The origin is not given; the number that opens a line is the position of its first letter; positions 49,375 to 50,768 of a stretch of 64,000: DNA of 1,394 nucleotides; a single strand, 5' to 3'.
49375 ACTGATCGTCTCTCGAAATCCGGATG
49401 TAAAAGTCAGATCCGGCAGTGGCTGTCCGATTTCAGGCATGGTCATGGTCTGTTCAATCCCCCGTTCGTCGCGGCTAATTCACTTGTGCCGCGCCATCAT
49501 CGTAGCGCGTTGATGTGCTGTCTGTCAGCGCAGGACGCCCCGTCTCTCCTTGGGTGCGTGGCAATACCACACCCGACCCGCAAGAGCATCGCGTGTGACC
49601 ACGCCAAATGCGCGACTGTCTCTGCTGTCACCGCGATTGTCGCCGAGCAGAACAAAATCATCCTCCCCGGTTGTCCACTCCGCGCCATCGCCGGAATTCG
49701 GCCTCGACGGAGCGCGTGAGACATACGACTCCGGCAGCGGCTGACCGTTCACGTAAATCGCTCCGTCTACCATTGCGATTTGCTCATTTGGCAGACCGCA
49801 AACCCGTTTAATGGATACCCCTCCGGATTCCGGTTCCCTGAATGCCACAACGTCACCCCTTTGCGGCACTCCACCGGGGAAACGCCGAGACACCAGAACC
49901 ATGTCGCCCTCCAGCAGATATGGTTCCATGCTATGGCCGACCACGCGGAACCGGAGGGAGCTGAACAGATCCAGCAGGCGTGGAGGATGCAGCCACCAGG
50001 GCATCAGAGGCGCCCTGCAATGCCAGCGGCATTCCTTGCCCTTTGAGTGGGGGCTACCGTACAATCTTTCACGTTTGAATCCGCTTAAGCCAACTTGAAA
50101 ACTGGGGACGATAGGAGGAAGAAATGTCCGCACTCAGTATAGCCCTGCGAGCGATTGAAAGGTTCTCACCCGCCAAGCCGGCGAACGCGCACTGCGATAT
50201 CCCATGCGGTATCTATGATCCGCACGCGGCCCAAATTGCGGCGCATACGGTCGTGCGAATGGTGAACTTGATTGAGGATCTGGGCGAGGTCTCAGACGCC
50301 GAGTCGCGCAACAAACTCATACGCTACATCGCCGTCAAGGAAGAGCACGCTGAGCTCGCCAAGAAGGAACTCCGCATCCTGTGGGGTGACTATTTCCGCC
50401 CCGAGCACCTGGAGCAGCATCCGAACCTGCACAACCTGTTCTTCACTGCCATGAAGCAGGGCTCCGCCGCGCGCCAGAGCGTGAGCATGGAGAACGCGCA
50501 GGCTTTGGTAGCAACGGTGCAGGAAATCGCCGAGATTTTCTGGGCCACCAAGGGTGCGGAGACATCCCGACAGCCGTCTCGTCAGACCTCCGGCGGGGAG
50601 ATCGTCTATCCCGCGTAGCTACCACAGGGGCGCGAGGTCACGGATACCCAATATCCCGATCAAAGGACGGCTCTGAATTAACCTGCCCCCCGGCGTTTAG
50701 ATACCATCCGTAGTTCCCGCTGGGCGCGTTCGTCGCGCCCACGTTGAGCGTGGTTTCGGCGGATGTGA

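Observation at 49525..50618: Divergent sodN / sodX pair (Ni-SOD with its dedicated S26 maturation peptidase) adjacent to the Sec-peroxiredoxin: compact oxidative-stress locus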

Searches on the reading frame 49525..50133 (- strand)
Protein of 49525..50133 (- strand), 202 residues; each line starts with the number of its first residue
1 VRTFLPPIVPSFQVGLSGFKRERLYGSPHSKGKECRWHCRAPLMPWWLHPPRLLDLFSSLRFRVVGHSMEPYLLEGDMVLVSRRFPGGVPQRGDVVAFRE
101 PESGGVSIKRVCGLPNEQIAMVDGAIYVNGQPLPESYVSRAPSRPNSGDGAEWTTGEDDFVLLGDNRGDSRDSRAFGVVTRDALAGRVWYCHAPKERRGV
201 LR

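Call 3: search_protein_families(library=ncbifam, proteins=[window:49525-50133:-], max_evalue=0.01)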
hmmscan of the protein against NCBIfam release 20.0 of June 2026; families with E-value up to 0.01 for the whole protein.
window:49525-50133:- (202 aa): 6 families
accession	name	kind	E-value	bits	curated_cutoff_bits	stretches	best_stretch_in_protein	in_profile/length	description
TIGR02227.1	sigpep_I_bact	equivalog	1.6e-32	112.6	47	1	56-194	17-160/162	signal peptidase I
TIGR02754.1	sod_Ni_protease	equivalog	9.9e-12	45.2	63.25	2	63-122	2-63/90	nickel-type superoxide dismutase maturation protease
NF008114.0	PRK10861.1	equivalog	7.3e-11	41.9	277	2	150-188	259-297/324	signal peptidase I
TIGR02771.1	TraF_Ti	equivalog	4.5e-07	29.6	100.25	1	108-188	85-165/171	conjugative transfer signal peptidase TraF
TIGR02228.1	sigpep_I_arch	equivalog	9.5e-07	28.8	51.85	1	64-117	36-88/158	signal peptidase I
NF010459.0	PRK13884.1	subfamily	1.9e-05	24.2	156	1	93-184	74-168/178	conjugal transfer peptidase TraF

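Call 5: search_protein_families(library=pfam, proteins=[window:49525-50133:-], max_evalue=0.01)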
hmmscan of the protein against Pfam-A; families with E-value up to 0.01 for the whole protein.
window:49525-50133:- (202 aa): 3 families
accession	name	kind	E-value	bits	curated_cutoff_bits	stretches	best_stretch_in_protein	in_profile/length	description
PF10502.14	Peptidase_S26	-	7.5e-30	104.5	22.9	1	60-188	24-163/168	Signal peptidase, peptidase S26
PF00717.28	Peptidase_S24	-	4.5e-05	23.6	23.3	1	62-119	38-89/116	Peptidase S24-like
PF05964.19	FYRN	-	0.0048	16.9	24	1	18-40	34-56/60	F/Y-rich N-terminus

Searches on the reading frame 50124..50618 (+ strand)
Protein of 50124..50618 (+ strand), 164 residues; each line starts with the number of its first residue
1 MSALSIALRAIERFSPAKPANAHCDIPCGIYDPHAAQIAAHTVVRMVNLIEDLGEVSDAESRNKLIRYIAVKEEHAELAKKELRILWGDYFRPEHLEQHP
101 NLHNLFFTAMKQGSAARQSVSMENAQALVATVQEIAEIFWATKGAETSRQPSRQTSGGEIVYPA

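Call 3: search_protein_families(library=ncbifam, proteins=[window:50124-50618:+], max_evalue=0.01)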
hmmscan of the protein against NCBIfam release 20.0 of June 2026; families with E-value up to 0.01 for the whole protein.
window:50124-50618:+ (164 aa): 1 family
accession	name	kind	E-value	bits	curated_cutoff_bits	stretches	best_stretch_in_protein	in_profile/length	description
TIGR02753.1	sodN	equivalog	5.6e-47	159.6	90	1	11-144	9-144/145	superoxide dismutase, Ni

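Call 5: search_protein_families(library=pfam, proteins=[window:50124-50618:+], max_evalue=0.01)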
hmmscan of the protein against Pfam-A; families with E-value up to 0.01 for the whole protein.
window:50124-50618:+ (164 aa): 1 family
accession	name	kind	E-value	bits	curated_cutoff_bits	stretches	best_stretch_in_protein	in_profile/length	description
PF09055.16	Sod_Ni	-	4e-46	157.1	25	1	20-143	3-127/127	Nickel-containing superoxide dismutase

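Call 11: find_homologous_proteins(query=window:50124-50618:+)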
Query window:50124-50618:+ (164 aa): 4029 proteins with E <= 0.001 among 4135 candidates; the best 120 are listed.
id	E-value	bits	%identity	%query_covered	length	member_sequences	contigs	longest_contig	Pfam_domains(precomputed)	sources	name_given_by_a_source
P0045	2.7e-97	341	95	100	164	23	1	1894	PF09055.17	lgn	-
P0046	8.4e-92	323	90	100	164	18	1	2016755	PF09055.17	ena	-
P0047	2.7e-88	312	85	100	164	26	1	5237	PF09055.17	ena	-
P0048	5.0e-87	307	84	100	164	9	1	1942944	PF09055.17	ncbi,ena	-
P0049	3.6e-81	288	80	100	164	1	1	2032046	PF09055.17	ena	-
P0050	2.3e-79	283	78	100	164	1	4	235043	PF09055.17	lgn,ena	-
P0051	6.0e-77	275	77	100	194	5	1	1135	PF09055.17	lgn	-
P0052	5.1e-70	252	72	100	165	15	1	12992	PF09055.17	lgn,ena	-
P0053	3.1e-68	246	70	100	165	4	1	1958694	PF09055.17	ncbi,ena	-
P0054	1.8e-67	244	68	100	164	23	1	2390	PF09055.17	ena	-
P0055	2.6e-65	237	68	100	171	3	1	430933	PF09055.17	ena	-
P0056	4.6e-65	236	66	100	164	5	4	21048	PF09055.17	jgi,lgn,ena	jgi:nickel superoxide dismutase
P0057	6.6e-65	236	70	94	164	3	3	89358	PF09055.17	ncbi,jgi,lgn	jgi:nickel superoxide dismutase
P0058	1.2e-63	232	68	98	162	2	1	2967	PF09055.17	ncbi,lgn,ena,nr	ncbi:MAG: superoxide dismutase, Ni [Chloroflexi bacterium]|nr:superoxide dismutase, Ni [Chloroflexot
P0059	1.0e-62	228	64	100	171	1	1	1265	PF09055.17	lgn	-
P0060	4.1e-62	227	65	100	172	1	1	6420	PF09055.17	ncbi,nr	ncbi:MAG: superoxide dismutase, Ni [Chloroflexi bacterium]|nr:superoxide dismutase, Ni [Chloroflexot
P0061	6.6e-62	226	66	100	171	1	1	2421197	PF09055.17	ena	-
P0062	4.9e-61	223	64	100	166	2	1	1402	PF09055.17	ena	-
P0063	1.1e-60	222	64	99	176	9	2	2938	PF09055.17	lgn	-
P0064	1.9e-60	221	63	93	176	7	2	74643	PF09055.17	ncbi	-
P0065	4.4e-60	220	62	100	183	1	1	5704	PF09055.17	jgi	jgi:nickel superoxide dismutase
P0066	1.3e-59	218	62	99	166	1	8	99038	PF09055.17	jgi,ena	-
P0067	3.1e-59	217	60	99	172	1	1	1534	PF09055.17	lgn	-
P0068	6.8e-59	216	63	100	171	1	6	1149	PF09055.17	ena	-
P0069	6.9e-59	216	62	96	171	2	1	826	PF09055.17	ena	-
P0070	7.4e-59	216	62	100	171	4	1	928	PF09055.17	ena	-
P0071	1.0e-58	215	62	98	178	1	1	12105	PF09055.17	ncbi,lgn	-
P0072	1.4e-58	215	60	98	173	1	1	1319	PF09055.17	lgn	-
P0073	4.8e-58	213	61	99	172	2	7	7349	PF09055.17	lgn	-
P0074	4.9e-58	213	63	98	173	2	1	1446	PF09055.17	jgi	jgi:nickel superoxide dismutase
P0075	5.2e-58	213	61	98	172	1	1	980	PF09055.17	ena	-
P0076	6.3e-58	213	60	100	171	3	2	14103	PF09055.17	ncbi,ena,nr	ncbi:superoxide dismutase, Ni [SAR202 cluster bacterium AD-804-J14_MRT_500m]|nr:superoxide dismutase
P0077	6.6e-58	213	61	96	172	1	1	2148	PF09055.17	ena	-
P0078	1.8e-57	212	59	98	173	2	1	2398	PF09055.17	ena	-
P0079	2.2e-57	211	59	99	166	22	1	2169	PF09055.17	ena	-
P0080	2.7e-57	211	61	96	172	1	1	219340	PF09055.17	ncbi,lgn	-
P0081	2.7e-57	211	67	87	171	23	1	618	PF09055.17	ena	-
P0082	2.9e-57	211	63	99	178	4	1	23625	PF09055.17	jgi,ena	-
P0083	3.0e-57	211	58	100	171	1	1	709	PF09055.17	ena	-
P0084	3.7e-57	210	58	100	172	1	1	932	PF09055.17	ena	-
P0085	3.9e-57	210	61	92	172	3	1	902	PF09055.17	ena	-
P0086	4.5e-57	210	61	98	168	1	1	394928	PF09055.17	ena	-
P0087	4.7e-57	210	63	96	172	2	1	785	PF09055.17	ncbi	-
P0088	4.8e-57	210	61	99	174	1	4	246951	PF09055.17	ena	-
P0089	5.5e-57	210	60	99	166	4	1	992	PF09055.17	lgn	-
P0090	6.2e-57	210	61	99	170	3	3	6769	PF09055.17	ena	-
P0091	7.0e-57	210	62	90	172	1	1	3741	PF09055.17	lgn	-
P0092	7.8e-57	209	60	100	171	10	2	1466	PF09055.17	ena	-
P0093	8.1e-57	209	60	99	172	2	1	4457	PF09055.17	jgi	jgi:nickel superoxide dismutase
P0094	9.2e-57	209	60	99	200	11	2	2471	PF09055.17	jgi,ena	-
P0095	1.2e-56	209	61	98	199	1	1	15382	PF09055.17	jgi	jgi:nickel superoxide dismutase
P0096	2.5e-56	208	62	100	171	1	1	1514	PF09055.17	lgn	-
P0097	2.5e-56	208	64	90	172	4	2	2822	PF09055.17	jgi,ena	jgi:nickel superoxide dismutase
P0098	2.7e-56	208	59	100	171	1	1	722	PF09055.17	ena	-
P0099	2.9e-56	208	60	100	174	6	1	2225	PF09055.17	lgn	-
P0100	4.0e-56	207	62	99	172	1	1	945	PF09055.17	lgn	-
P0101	4.1e-56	207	60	99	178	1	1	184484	PF09055.17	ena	-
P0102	4.3e-56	207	59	99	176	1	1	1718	PF09055.17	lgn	-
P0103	4.4e-56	207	61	98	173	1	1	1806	PF09055.17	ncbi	-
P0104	4.4e-56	207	61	96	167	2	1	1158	PF09055.17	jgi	jgi:nickel superoxide dismutase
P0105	4.7e-56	207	59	99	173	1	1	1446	PF09055.17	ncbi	-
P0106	4.9e-56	207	60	99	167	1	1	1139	PF09055.17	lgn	-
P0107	5.4e-56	207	59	98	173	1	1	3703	PF09055.17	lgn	-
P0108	5.9e-56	207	61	99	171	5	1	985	PF09055.17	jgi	-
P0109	6.2e-56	206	57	99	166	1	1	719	PF09055.17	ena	-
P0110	6.5e-56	206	59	99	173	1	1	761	PF09055.17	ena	-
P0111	7.0e-56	206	61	100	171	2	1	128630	PF09055.17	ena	-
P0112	7.3e-56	206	60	99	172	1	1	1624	PF09055.17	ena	-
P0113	7.5e-56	206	59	100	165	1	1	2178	PF09055.17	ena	-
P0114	7.7e-56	206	60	99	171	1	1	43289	PF09055.17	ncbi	ncbi:superoxide dismutase, Ni [Chloroflexota bacterium]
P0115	9.6e-56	206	62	96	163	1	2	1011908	PF09055.17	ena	-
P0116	1.1e-55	206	61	95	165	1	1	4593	PF09055.17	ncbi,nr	ncbi:MAG TPA: superoxide dismutase, Ni [Dehalococcoidia bacterium]|nr:superoxide dismutase, Ni [Deha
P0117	1.1e-55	206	59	99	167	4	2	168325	PF09055.17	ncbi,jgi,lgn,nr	ncbi:MAG: superoxide dismutase, Ni [SAR202 cluster bacterium]|nr:superoxide dismutase, Ni [SAR202 cl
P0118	1.2e-55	206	59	93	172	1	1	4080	PF09055.17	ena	-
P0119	1.4e-55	205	61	95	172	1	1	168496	PF09055.17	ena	-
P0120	1.5e-55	205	59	96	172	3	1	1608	PF09055.17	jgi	jgi:nickel superoxide dismutase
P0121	1.5e-55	205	62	96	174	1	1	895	PF09055.17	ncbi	-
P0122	2.1e-55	205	58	100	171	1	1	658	PF09055.17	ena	-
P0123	2.3e-55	205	60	100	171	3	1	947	PF09055.17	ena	-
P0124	2.5e-55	205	58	99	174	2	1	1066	PF09055.17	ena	-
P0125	2.5e-55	205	60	98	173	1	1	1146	PF09055.17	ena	-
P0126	2.6e-55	204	58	100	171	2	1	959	PF09055.17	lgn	-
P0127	2.7e-55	204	61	100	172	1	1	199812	PF09055.17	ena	-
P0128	2.7e-55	204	58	99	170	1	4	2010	PF09055.17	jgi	jgi:nickel superoxide dismutase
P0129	2.8e-55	204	60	99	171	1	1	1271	PF09055.17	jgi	-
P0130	3.1e-55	204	60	96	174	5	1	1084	PF09055.17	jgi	jgi:nickel superoxide dismutase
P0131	3.1e-55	204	59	98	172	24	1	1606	PF09055.17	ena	-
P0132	3.5e-55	204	61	100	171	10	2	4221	PF09055.17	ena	-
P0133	3.7e-55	204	56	99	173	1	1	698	PF09055.17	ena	-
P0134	4.0e-55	204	59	99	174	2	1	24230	PF09055.17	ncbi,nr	ncbi:MAG: superoxide dismutase, Ni [Chloroflexi bacterium]|nr:superoxide dismutase, Ni [Chloroflexot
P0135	4.1e-55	204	59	99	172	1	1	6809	PF09055.17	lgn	-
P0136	4.1e-55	204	59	100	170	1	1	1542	PF09055.17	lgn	-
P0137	4.2e-55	204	63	94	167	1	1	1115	PF09055.17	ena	-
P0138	4.6e-55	204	58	98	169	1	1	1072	PF09055.17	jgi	jgi:nickel superoxide dismutase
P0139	4.7e-55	204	61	100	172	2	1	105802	PF09055.17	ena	-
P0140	5.1e-55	204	58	100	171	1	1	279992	PF09055.17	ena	-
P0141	5.6e-55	203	60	100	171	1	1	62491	PF09055.17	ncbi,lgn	-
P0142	5.9e-55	203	58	99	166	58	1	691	PF09055.17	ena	-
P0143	6.4e-55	203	61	91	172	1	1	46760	PF09055.17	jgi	jgi:nickel superoxide dismutase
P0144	6.8e-55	203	60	96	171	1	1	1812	PF09055.17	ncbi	-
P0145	6.9e-55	203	58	100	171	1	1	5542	PF09055.17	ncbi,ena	-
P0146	7.2e-55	203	63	91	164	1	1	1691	PF09055.17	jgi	jgi:nickel superoxide dismutase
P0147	8.0e-55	203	58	100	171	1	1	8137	PF09055.17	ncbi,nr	ncbi:MAG: superoxide dismutase, Ni [Chloroflexi bacterium]|nr:superoxide dismutase, Ni [Chloroflexot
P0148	8.1e-55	203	57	96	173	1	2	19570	PF09055.17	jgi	jgi:nickel superoxide dismutase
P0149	8.2e-55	203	60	100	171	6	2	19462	PF09055.17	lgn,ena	-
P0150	1.0e-54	203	60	96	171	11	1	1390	PF09055.17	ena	-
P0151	1.1e-54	202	58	99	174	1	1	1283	PF09055.17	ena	-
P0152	1.1e-54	202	59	96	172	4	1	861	PF09055.17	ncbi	-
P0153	1.1e-54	202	57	98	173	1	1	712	PF09055.17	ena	-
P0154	1.2e-54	202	60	100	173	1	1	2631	PF09055.17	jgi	jgi:nickel superoxide dismutase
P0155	1.3e-54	202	60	99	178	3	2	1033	PF09055.17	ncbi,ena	-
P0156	1.3e-54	202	56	99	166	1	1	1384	PF09055.17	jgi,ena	-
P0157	1.3e-54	202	59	96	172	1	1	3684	PF09055.17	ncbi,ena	-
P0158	1.5e-54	202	58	100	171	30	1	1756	PF09055.17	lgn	-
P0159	1.6e-54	202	60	95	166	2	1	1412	PF09055.17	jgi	-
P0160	1.6e-54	202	59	99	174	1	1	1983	PF09055.17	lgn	-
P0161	1.6e-54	202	58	99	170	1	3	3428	PF09055.17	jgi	jgi:nickel superoxide dismutase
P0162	1.7e-54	202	60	96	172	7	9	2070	PF09055.17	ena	-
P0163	1.8e-54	202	59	98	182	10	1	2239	PF09055.17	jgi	jgi:nickel superoxide dismutase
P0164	1.9e-54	202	60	100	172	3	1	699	PF09055.17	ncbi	-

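Call 14: find_related_loci(query=A1, collection=genome_contigs, flank=6000)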
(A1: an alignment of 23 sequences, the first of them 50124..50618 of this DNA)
Query A1 (164 aa) in genome_contigs; peptide patterns used: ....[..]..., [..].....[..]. (x = any residue, [..] = any of these).
600 stretches matched a pattern (row limit reached: there are more); 592 encode a relative of the query (tblastn E <= 1e-3); the best 80 are kept; 80 distinct loci.
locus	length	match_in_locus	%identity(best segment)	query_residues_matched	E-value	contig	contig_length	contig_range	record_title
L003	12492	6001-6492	98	1-164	4e-108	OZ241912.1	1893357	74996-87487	MAG: Dehalococcoidia bacterium isolate 1b74dff9-3c1d-47af-b536-3faa717bbe64 genome assembly, chromosome: 1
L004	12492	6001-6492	96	1-164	2e-107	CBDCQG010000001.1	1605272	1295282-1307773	MAG: Dehalococcoidia bacterium isolate 3fbff2ca-e395-4b82-b99e-5caa4fe2b8c1 genome assembly, contig: contig_1, whole gen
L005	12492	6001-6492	91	1-164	9e-103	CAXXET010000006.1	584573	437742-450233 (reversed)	MAG: Dehalococcoidia bacterium isolate 2b4b04a0-9111-43d2-a146-f7996b42d8f3 genome assembly, contig: contig_6, whole gen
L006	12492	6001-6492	87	1-164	3e-98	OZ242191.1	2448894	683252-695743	MAG: Dehalococcoidia bacterium isolate de6f4d66-2acb-4fd1-9b53-abb1080e863f genome assembly, chromosome: 1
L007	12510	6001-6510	61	1-163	3e-65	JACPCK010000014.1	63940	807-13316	MAG: Chloroflexi bacterium isolate NC_groundwater_281_Ag_S-0.65um_61_16 S6_GD2017_2_S65_scaffold_1078, whole genome shot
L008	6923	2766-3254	58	1-163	3e-64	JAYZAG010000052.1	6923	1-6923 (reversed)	MAG: Thermoproteota archaeon isolate XB_MAG1178 DB_MAG1178_0052, whole genome shotgun sequence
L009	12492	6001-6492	57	1-164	5e-63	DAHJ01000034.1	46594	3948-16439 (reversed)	MAG TPA_asm: Thaumarchaeota archaeon UBA223 UBA223_contig_4107, whole genome shotgun sequence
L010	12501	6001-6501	61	3-164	4e-62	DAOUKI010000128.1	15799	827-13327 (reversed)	MAG TPA_asm: Dehalococcoidia bacterium isolate S5_319 k113_1514392, whole genome shotgun sequence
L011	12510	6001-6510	55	1-163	9e-62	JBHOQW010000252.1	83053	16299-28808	MAG: Dehalococcoidia bacterium isolate A0_35 coassembly_Ak141_729241, whole genome shotgun sequence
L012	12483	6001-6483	61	1-164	5e-61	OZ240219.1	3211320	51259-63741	MAG: Dehalococcoidia bacterium isolate 2031b148-c4c3-4f6c-84be-114f427fa112 genome assembly, chromosome: 1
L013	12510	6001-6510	54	1-163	4e-60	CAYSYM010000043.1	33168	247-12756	MAG TPA_asm: uncultured Chloroflexota bacterium isolate SRP093762_co1_128 genome assembly, contig: NODE_808_length_33168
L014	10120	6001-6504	57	4-164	1e-59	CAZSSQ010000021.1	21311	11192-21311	MAG TPA_asm: uncultured Dehalococcoidia bacterium isolate binchicken_co89_553 genome assembly, contig: NODE_4242_length_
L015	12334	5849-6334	56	7-161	4e-59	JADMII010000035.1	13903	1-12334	MAG: Dehalococcoidia bacterium isolate MAG008 NODE_1763_length_13903_cov_17.360991, whole genome shotgun sequence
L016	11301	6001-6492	57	8-163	3e-58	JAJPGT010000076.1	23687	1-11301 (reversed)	MAG: Proteobacteria bacterium isolate Centralia_MAG_106 k107_17385660, whole genome shotgun sequence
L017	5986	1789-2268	58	11-164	4e-58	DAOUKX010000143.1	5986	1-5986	MAG TPA_asm: Dehalococcoidia bacterium isolate S8_365 432317, whole genome shotgun sequence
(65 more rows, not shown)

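Call 57: search_solved_structures(query=window:50124-50618:+, show_alignments=1)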
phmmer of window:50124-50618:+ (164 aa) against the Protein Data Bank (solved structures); distinct sequences matched with E-value up to 0.001: 6.
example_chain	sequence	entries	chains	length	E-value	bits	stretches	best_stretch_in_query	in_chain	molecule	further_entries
1q0d_A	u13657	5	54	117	4.5e-24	88.4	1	23-144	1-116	Superoxide dismutase [Ni]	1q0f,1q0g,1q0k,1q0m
1t6i_A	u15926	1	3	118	6.9e-23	84.5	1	23-144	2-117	Superoxide dismutase [Ni]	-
1t6q_A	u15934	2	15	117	1.1e-22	83.8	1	23-144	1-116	Superoxide dismutase [Ni]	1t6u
3g4x_A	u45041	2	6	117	5.7e-22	81.5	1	23-144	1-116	Superoxide dismutase [Ni]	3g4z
4ncq_A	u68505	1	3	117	1.4e-21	80.3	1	24-144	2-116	Superoxide dismutase [Ni]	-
3g50_A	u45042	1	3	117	2.1e-21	79.7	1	23-144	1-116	Superoxide dismutase [Ni]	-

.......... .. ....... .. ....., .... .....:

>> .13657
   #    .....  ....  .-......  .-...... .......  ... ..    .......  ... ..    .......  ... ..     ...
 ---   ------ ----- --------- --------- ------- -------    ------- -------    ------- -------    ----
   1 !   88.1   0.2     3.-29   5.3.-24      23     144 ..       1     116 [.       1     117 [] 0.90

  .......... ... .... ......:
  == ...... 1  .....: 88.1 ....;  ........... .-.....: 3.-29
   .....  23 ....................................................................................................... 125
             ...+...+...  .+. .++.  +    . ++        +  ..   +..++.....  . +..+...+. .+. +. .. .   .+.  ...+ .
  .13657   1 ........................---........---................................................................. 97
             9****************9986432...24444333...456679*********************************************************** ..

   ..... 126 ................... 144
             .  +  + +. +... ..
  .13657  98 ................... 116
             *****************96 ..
